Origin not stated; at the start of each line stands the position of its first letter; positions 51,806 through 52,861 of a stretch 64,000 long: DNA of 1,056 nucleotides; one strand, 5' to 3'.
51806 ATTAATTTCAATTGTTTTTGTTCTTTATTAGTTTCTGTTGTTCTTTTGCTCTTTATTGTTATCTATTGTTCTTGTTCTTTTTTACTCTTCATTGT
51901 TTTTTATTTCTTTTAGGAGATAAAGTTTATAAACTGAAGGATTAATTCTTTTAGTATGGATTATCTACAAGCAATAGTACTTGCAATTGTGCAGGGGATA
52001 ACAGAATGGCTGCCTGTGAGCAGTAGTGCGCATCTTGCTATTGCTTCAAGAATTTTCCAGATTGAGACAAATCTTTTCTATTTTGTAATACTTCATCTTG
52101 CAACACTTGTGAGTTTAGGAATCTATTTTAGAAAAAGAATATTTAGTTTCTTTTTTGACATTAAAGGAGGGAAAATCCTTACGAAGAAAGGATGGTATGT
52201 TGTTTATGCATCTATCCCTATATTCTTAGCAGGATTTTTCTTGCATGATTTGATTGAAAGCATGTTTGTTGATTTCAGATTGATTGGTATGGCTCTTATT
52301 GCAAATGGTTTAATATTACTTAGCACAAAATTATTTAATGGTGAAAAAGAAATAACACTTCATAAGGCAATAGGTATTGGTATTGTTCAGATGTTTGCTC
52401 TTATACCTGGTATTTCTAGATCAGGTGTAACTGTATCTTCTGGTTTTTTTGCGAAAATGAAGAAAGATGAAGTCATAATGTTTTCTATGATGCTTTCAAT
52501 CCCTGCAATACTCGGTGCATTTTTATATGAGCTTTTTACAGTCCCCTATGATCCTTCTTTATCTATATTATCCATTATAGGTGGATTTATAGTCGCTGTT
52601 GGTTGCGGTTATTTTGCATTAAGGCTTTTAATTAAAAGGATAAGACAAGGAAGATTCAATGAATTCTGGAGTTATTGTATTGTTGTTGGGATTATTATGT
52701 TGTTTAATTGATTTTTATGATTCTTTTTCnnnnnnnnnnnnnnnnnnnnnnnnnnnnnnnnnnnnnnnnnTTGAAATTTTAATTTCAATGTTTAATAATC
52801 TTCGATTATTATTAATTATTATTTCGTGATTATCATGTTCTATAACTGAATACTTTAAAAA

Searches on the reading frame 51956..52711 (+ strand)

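Call 50: search_protein_families(library=pfam, proteins=[window:51956-52711:+], max_evalue=0.001)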
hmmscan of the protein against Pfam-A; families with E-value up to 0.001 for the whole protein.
window:51956-52711:+ (251 aa): 1 family
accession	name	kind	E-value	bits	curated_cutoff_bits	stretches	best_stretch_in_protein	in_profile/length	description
PF02673.24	BacA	-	1.1e-61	209.2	33.4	1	6-247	1-257/257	Bacitracin resistance protein BacA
